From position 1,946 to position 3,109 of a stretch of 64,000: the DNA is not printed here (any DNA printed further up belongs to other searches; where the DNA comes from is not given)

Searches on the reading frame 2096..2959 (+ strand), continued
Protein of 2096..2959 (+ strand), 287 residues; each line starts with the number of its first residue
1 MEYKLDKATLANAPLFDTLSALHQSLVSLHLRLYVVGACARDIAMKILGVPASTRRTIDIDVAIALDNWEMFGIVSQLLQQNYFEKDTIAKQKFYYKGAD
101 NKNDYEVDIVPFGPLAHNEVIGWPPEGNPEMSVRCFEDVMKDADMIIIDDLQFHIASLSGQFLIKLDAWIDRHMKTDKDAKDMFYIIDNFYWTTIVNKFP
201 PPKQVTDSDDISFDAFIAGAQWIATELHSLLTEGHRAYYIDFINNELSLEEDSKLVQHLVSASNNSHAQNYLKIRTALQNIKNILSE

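Call 26: search_protein_families(library=pfam, proteins=[L022:6849-7631:+, L047:6846-7610:+, L061:6849-7580:+, L015:6849-7616:+, L022:5381-5998:+, L047:5423-5998:+, L027:7065-9587:+, L030:6896-7387:+], max_evalue=0.01)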
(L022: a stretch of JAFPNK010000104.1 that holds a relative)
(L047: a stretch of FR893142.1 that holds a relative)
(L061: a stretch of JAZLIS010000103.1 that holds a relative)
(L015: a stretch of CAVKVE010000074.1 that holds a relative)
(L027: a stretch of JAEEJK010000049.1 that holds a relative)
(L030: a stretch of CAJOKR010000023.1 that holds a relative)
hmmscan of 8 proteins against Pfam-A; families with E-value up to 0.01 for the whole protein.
L022:6849-7631:+ (260 aa): 2 families
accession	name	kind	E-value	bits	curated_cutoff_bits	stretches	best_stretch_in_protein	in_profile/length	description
PF00149.33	Metallophos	-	3.7e-17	63.8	21.5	1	1-223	1-190/191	Calcineurin-like phosphoesterase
PF12850.12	Metallophos_2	-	1.7e-06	28.5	27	1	1-234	1-129/154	Calcineurin-like phosphoesterase superfamily domain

L047:6846-7610:+ (254 aa): 2 families
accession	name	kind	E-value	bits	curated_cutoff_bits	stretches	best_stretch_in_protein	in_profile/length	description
PF00149.33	Metallophos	-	1.5e-08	35.8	21.5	1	14-231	3-190/191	Calcineurin-like phosphoesterase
PF12850.12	Metallophos_2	-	2.9e-05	24.6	27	1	14-127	3-96/154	Calcineurin-like phosphoesterase superfamily domain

L061:6849-7580:+ (243 aa): 1 family
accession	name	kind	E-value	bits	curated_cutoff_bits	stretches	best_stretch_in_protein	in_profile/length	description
PF00149.33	Metallophos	-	1.4e-10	42.4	21.5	1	12-220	3-190/191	Calcineurin-like phosphoesterase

L015:6849-7616:+ (255 aa): 2 families
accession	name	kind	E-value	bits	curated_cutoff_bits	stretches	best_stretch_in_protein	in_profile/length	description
PF00149.33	Metallophos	-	3.8e-14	54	21.5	1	1-218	1-190/191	Calcineurin-like phosphoesterase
PF12850.12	Metallophos_2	-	5.6e-05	23.6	27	1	1-227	1-127/154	Calcineurin-like phosphoesterase superfamily domain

L022:5381-5998:+ (205 aa): 6 families
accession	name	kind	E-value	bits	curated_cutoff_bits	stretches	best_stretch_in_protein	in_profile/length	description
PF09952.14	AbiEi_2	-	5.2e-25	88.9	21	1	71-202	1-138/143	Transcriptional regulator, AbiEi antitoxin, Type IV TA system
PF09339.16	HTH_IclR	-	0.0003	20.9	22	1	36-64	20-48/52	IclR helix-turn-helix domain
PF13412.12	HTH_24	-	0.0011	18.9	21.9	1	19-64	5-47/48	Winged helix-turn-helix DNA-binding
PF05732.17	RepL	-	0.0014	18.6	20.3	1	20-67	58-108/164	Firmicute plasmid replication protein (RepL)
PF12802.13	MarR_2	-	0.0019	18.8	27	1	18-64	6-50/61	MarR family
PF25212.1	HVO_A0114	-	0.007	16.6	27.6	0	12-68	17-72/84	HVO_A0114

L047:5423-5998:+ (191 aa): 4 families
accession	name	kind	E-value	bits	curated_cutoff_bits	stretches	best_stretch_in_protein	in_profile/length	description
PF09952.14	AbiEi_2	-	2.2e-23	83.6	21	1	61-188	4-138/143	Transcriptional regulator, AbiEi antitoxin, Type IV TA system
PF05732.17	RepL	-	0.00019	21.4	20.3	1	6-57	58-112/164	Firmicute plasmid replication protein (RepL)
PF13412.12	HTH_24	-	0.0073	16.3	21.9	0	9-50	8-47/48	Winged helix-turn-helix DNA-binding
PF01978.25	TrmB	-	0.0093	16.2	25.6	0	11-54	16-56/68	Sugar-specific transcriptional regulator TrmB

L027:7065-9587:+ (840 aa): 2 families
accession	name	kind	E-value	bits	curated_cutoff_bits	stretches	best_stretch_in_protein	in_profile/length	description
PF00759.25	Glyco_hydro_9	-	2.4e-15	57.2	27.7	1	415-773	25-382/444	Glycosyl hydrolase family 9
PF02927.20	CelD_N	-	2e-09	38.5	24.6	1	296-379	3-85/86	Cellulase N-terminal ig-like domain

L030:6896-7387:+ (163 aa): 3 families
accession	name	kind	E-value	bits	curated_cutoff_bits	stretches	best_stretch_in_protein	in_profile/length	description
PF04542.20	Sigma70_r2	-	4.4e-15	55.7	24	1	11-79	1-71/71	Sigma-70 region 2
PF08281.18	Sigma70_r4_2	-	4.8e-06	26.6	25.7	1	103-154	2-54/54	Sigma-70, region 4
PF04545.22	Sigma70_r4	-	0.00044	20.1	24.1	1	118-152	12-46/50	Sigma-70, region 4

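Call 39: find_encoding_contigs(protein=P0170, flank=4000, max_places=3)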
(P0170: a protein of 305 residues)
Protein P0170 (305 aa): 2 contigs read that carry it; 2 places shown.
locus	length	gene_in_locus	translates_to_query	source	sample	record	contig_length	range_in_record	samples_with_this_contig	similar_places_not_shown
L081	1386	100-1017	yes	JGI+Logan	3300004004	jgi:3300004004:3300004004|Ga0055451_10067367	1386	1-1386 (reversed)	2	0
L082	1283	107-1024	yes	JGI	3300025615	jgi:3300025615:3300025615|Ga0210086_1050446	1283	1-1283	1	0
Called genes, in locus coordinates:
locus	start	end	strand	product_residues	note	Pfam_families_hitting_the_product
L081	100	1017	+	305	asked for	PF08843:AbiEii (faint)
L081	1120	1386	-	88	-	?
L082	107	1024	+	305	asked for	PF08843:AbiEii (faint)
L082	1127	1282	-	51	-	?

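Call 44: find_related_loci(query=A4, collection=metagenome_contigs, flank=4000)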
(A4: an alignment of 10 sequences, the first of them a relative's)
Query A4 (281 aa) in metagenome_contigs; peptide patterns used: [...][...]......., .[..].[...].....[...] (x = any residue, [..] = any of these).
600 stretches matched a pattern (row limit reached: there are more); 382 encode a relative of the query (tblastn E <= 1e-3); the best 80 are kept; 80 distinct loci.
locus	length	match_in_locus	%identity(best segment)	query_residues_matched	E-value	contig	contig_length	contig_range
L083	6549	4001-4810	46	2-271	4e-81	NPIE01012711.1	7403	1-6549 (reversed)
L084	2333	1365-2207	44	1-279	2e-79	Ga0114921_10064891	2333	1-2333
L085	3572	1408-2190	46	1-260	4e-76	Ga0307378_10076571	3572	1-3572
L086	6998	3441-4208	46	1-257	1e-74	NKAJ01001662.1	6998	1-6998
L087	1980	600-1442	43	1-279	7e-77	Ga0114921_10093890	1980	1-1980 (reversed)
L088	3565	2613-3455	42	1-279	3e-74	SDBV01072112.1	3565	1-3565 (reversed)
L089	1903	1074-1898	43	1-273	2e-76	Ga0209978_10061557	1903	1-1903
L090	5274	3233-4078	43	1-280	1e-73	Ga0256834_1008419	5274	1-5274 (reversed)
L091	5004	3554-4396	43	1-279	3e-73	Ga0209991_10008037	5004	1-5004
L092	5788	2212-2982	46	1-258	4e-73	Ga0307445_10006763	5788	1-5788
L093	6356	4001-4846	44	1-280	4e-73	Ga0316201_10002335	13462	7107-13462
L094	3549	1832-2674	43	1-279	2e-73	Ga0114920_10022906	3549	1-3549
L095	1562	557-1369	42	2-273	9e-76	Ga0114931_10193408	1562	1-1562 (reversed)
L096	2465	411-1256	44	1-281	2e-73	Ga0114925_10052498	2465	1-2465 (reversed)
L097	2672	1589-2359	42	1-257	6e-73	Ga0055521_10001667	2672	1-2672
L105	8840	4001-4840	42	1-281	3e-71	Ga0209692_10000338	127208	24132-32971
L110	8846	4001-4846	43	1-280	1e-69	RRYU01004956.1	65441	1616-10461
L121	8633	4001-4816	40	1-273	1e-68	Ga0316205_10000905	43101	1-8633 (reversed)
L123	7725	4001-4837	40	1-277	1e-68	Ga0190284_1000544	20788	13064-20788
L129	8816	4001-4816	41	1-273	5e-68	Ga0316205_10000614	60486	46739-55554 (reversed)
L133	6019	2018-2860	40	1-280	1e-67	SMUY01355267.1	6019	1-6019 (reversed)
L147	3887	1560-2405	44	1-281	2e-66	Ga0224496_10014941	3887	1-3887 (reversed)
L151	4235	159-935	41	1-259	6e-66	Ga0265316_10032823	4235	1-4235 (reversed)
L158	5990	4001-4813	41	1-273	2e-65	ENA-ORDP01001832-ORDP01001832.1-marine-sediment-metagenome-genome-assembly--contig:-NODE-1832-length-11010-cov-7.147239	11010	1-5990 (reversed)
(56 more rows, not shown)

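Call 46: search_protein_families(library=pfam, proteins=[L085:2334-3104:+, L151:1108-1884:+, L158:5092-5802:+, L133:2996-3580:+, L147:2627-3709:+, L123:4965-6440:+, L129:4926-6407:+, L121:4888-7029:+, L105:3004-4023:+, L110:2956-4023:+], max_evalue=0.01)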
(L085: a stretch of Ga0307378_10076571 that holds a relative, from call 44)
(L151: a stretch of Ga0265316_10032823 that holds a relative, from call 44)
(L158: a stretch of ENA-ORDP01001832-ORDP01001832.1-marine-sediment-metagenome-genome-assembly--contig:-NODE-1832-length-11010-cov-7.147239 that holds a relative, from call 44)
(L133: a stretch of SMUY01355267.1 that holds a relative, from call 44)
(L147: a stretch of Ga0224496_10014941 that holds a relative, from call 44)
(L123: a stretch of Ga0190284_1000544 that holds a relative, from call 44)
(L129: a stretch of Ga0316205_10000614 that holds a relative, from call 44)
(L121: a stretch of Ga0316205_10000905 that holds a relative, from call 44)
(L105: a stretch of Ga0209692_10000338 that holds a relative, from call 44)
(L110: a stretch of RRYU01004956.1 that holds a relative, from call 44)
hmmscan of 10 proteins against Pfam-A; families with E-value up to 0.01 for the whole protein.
L085:2334-3104:+ (257 aa): 0 families

L151:1108-1884:+ (259 aa): 0 families

L158:5092-5802:+ (237 aa): 2 families
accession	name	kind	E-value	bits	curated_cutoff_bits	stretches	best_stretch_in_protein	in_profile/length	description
PF13361.12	UvrD_C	-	9.8e-11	42.1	25.6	1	5-215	141-345/350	UvrD-like helicase C-terminal domain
PF13538.12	UvrD_C_2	-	9.6e-06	25.8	27.4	1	162-213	6-49/52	UvrD-like helicase C-terminal domain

L133:2996-3580:+ (195 aa): 0 families

L147:2627-3709:+ (361 aa): 3 families
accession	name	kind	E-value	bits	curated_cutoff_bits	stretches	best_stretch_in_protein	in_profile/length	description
PF13310.11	Virulence_RhuM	-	1.5e-19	70.7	33.7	1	107-161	16-70/252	Virulence protein RhuM family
PF02661.23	Fic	-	1.6e-12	48.5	24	1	233-312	10-93/93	Fic/DOC family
PF15898.10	PRKG1_interact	-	0.0077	17.3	32.4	1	147-198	49-100/101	cGMP-dependent protein kinase interacting domain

L123:4965-6440:+ (492 aa): 9 families
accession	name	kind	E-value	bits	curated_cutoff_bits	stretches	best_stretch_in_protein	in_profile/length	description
PF00158.32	Sigma54_activat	-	8.4e-68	227.8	20.2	1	180-342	1-163/168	Sigma-54 interaction domain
PF14532.12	Sigma54_activ_2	-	1.5e-22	80.8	25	1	181-351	1-138/138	Sigma-54 interaction domain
PF25601.1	AAA_lid_14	-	3e-18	65.8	27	1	352-414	1-64/87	AAA+ ATPase lid domain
PF06956.16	RtcR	-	4.7e-07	29.9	23.1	1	21-133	30-141/183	Regulator of RNA terminal phosphate cyclase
PF02954.25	HTH_8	-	8.8e-07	29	22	1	450-481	11-42/42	Bacterial regulatory protein, Fis family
PF07728.20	AAA_5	-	8.9e-06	26.2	22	1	204-323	2-124/139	AAA domain (dynein-related subfamily)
PF07724.20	AAA_2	-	2.2e-05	25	27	1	204-332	6-134/166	AAA domain (Cdc48 subfamily)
PF22208.1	Cas_Csm6_CARF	-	2.6e-05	24.3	27.5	1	71-133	10-72/106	Cas_Csm6 CARF domain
PF00004.35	AAA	-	0.00085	20.2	21.2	1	206-341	3-126/131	ATPase family associated with various cellular activities (AAA)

L129:4926-6407:+ (494 aa): 4 families
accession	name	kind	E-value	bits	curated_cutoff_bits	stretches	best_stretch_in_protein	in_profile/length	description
PF02384.22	N6_Mtase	-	1.5e-100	337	20.4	1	149-456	2-306/311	N-6 DNA Methylase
PF12161.14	HsdM_N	-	2.5e-19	70.7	24.5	1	11-138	1-135/135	HsdM N-terminal domain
PF07669.17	Eco57I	-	2.9e-05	24.6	25.3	1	247-363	47-165/171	Eco57I restriction-modification methylase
PF01170.24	UPF0020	-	8.3e-05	22.8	22.3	1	190-283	25-131/197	RMKL-like, methyltransferase domain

L121:4888-7029:+ (714 aa): 1 family
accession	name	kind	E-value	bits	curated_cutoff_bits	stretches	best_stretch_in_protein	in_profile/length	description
PF04313.20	HSDR_N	-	0.0065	16.8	25.1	1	574-622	122-169/198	Type I restriction enzyme R protein N terminus (HSDR_N)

L105:3004-4023:+ (340 aa): 2 families
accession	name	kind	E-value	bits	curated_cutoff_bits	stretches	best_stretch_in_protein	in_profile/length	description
PF09952.14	AbiEi_2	-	1.7e-34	119.6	21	1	189-333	1-142/143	Transcriptional regulator, AbiEi antitoxin, Type IV TA system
PF01939.22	NucS_C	-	0.00089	19.7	24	1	142-211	9-77/124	Endonuclease NucS C-terminal domain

L110:2956-4023:+ (356 aa): 1 family
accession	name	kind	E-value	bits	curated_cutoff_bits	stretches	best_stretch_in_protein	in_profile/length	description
PF09952.14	AbiEi_2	-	1.7e-42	145.6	21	1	210-349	1-142/143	Transcriptional regulator, AbiEi antitoxin, Type IV TA system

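Call 50: search_solved_structures(query=L047:6846-7610:+, max_evalue=0.01)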
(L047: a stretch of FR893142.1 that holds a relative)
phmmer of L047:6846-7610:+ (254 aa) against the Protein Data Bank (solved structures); distinct sequences matched with E-value up to 0.01: 0.

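Call 51: search_solved_structures(query=L022:6849-7631:+, max_evalue=0.01)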
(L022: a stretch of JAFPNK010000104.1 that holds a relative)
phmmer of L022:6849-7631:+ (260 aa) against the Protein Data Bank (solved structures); distinct sequences matched with E-value up to 0.01: 1.
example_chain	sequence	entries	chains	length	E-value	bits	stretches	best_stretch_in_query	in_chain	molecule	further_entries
7on8_A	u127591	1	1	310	1e-05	28.4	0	95-142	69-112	SAKe6AR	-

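Call 55: search_protein_families(library=pfam, proteins=[L024:6870-8246:-, L026:6899-7486:-, L032:7006-8493:+, L036:6447-7658:-, L037:2514-3872:-, L048:6996-7664:-, L051:7192-8112:+, L052:6950-9130:-, L065:7429-8451:+, L077:1844-3001:+], max_evalue=0.001)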
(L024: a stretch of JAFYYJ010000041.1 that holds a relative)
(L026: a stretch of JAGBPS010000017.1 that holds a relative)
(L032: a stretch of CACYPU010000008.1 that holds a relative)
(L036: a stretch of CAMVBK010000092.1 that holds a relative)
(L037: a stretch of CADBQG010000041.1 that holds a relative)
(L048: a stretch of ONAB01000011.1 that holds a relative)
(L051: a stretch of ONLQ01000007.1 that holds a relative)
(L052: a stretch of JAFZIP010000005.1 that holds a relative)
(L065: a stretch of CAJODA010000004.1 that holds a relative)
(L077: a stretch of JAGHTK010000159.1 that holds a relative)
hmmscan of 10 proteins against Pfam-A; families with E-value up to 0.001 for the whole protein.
L024:6870-8246:- (458 aa): 2 families
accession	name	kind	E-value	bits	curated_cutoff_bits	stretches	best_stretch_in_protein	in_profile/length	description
PF13672.11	PP2C_2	-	6.5e-13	49.1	24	1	55-248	22-191/209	Protein phosphatase 2C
PF00481.26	PP2C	-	6e-10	39.7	20.3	1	43-235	17-216/255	Protein phosphatase 2C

L026:6899-7486:- (195 aa): 1 family
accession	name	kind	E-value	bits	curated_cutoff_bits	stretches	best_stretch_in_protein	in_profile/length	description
PF25593.1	GldD_lipo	-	6.3e-55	186.1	27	1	26-194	2-170/170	Gliding motility lipoprotein GldD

L032:7006-8493:+ (495 aa): 5 families
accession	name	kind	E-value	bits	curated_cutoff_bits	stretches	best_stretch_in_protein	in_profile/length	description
PF01406.26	tRNA-synt_1e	-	1.6e-104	350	27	1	18-345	2-300/301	tRNA synthetases class I (C) catalytic domain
PF09190.17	DALR_2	-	1.3e-10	42.1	22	1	380-435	3-55/57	DALR domain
PF09334.17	tRNA-synt_1g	-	2.9e-09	36.6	20.1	1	36-146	11-112/391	tRNA synthetases class I (M)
PF00133.28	tRNA-synt_1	-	5.4e-08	32.4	22.7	1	237-334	327-411/414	tRNA synthetases class I (I, L, M and V)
PF23493.1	CysS_C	-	1.2e-06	28.9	23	1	452-492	9-49/51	Cysteinyl-tRNA ligase anticodon binding domain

L036:6447-7658:- (403 aa): 0 families

L037:2514-3872:- (452 aa): 2 families
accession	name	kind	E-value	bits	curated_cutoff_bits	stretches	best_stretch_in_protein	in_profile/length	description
PF01546.33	Peptidase_M20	-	4.9e-32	112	24.6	1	81-447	1-204/206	Peptidase family M20/M25/M40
PF07687.19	M20_dimer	-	2.4e-15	56.8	21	1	192-351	2-106/107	Peptidase dimerisation domain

L048:6996-7664:- (222 aa): 0 families

L051:7192-8112:+ (306 aa): 0 families

L052:6950-9130:- (726 aa): 9 families
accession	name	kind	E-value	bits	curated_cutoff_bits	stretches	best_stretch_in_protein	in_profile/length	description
PF00930.27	DPPIV_N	-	1.5e-94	317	22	1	99-439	1-352/354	Dipeptidyl peptidase IV (DPP IV) N-terminal region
PF00326.27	Peptidase_S9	-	9.6e-57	192.3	22.6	1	532-726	8-210/213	Prolyl oligopeptidase family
PF02129.25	Peptidase_S15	-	8.5e-16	58.9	23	1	483-640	1-146/262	X-Pro dipeptidyl-peptidase (S15 family)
PF07676.18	PD40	-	1.9e-09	37.7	20.9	0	203-218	13-28/38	WD40-like Beta Propeller Repeat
PF01738.24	DLH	-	3.5e-09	37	21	1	532-703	35-186/217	Dienelactone hydrolase family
PF20434.5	BD-FAE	-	4.2e-09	36.7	26.8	0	638-686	167-215/215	BD-FAE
PF12740.14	PETase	-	0.00022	21.2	28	1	532-631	75-167/263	PET hydrolase-like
PF00561.26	Abhydrolase_1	-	0.00076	19.7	25.8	0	504-636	1-124/245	alpha/beta hydrolase fold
PF12146.15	Hydrolase_4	-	0.00091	19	27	0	530-627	23-115/239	Serine aminopeptidase, S33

L065:7429-8451:+ (340 aa): 3 families
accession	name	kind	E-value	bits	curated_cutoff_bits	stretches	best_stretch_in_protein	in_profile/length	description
PF04542.20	Sigma70_r2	-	5.4e-16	58.6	24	1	11-75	2-68/71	Sigma-70 region 2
PF08281.18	Sigma70_r4_2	-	2.9e-12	46.5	25.7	1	104-156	2-54/54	Sigma-70, region 4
PF04545.22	Sigma70_r4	-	0.00074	19.4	24.1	0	111-158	3-50/50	Sigma-70, region 4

L077:1844-3001:+ (385 aa): 1 family
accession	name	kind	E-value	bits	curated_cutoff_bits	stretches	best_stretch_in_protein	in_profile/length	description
PF14391.12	DUF4421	-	1.7e-29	103.7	32.1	1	64-314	2-238/302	Domain of unknown function (DUF4421)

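Call 68: search_protein_families(library=padloc, proteins=[L022:5381-5998:+, L022:6001-6846:+, L022:6849-7631:+, L047:6846-7610:+, L047:6001-6840:+, L105:3004-4023:+, L105:4001-4852:+, L024:6870-8246:-], max_evalue=0.01)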
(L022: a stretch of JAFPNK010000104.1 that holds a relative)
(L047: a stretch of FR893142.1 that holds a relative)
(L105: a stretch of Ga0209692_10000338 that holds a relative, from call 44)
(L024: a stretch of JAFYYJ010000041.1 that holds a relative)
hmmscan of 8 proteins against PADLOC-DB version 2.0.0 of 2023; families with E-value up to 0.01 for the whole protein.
L022:5381-5998:+ (205 aa): 0 families

L022:6001-6846:+ (282 aa): 1 family
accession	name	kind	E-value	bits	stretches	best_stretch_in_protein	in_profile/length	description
PDLC04516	PDC-M21B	-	1.8e-06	25.8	1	15-187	8-169/234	-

L022:6849-7631:+ (260 aa): 1 family
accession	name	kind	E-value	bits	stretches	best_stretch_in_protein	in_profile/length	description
PDLC04908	PDC-S10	-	1.9e-09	35.1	1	1-115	10-107/223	-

L047:6846-7610:+ (254 aa): 0 families

L047:6001-6840:+ (280 aa): 1 family
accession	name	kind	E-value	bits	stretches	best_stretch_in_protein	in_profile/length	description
PDLC04516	PDC-M21B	-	5.5e-06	24.2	1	16-183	9-166/234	-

L105:3004-4023:+ (340 aa): 0 families

L105:4001-4852:+ (283 aa): 2 families
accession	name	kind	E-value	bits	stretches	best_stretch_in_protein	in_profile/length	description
PDLC04516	PDC-M21B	-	1e-08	33.2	1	18-184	11-170/234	-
PDLC02291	AbiEii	-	0.01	13.2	0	40-76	56-91/310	AbiEii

L024:6870-8246:- (458 aa): 4 families
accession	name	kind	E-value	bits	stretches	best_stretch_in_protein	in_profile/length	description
PDLC04518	PDC-M21C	-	4.1e-05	20.9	1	58-230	30-185/243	-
PDLC04519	PDC-M21C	-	0.00053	17.6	1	130-232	87-183/224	-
PDLC04061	PD-T4-6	-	0.0015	16.1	1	266-453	275-473/510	-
PDLC04052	PD-T4-6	-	0.0038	14.5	1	290-429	275-413/496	-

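Call 69: search_protein_families(library=ncbifam, proteins=[L022:6849-7631:+, L047:6846-7610:+, L105:4001-4852:+, L105:3004-4023:+, L024:6870-8246:-], max_evalue=0.01)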
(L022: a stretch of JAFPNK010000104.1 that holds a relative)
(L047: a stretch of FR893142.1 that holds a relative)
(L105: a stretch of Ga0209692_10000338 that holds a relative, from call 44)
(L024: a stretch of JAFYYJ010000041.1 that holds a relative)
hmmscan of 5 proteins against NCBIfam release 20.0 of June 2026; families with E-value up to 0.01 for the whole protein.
L022:6849-7631:+ (260 aa): 4 families
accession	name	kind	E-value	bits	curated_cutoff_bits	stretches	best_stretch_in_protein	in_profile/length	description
TIGR03729.1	acc_ester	subfamily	1e-06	28.4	148.25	1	2-241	1-239/239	putative phosphoesterase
TIGR00040.1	yfcE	subfamily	0.002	18.2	56.25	0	1-76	1-63/158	YfcE family phosphodiesterase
NF053862.1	DS9_1_antiphage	equivalog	0.0026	16.6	420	0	167-235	384-454/486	anti-phage phosphoesterase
NF006988.0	PRK09453.1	equivalog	0.0062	16.4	117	0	1-75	1-74/183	phosphodiesterase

L047:6846-7610:+ (254 aa): 4 families
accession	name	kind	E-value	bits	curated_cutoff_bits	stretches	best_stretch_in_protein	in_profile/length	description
TIGR00619.1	sbcd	subfamily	0.0011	18.9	77.65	1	41-92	42-94/252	exonuclease subunit SbcD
TIGR00040.1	yfcE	subfamily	0.0012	18.9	56.25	1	14-118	3-84/158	YfcE family phosphodiesterase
NF008206.2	PRK10966.1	equivalog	0.0061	15.7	450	1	42-93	43-94/380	exonuclease subunit SbcD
TIGR00024.1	SbcD_rel_arch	hypoth_equivalog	0.0097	15.6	115.2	0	41-108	61-121/224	putative phosphoesterase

L105:4001-4852:+ (283 aa): 0 families

L105:3004-4023:+ (340 aa): 0 families

L024:6870-8246:- (458 aa): 3 families
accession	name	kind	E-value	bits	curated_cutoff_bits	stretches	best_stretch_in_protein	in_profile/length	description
NF033484.1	Stp1_PP2C_phos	equivalog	5e-47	160.4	230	1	58-289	24-231/232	Stp1/IreP family PP2C-type Ser/Thr phosphatase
NF011149.0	PRK14559.1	equivalog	1.7e-28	99.7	374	1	26-290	385-630/642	serine/threonine phosphatase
NF004285.1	PRK05696.1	equivalog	0.0015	18.3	179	1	336-377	17-58/171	flagellar basal body-associated protein FliL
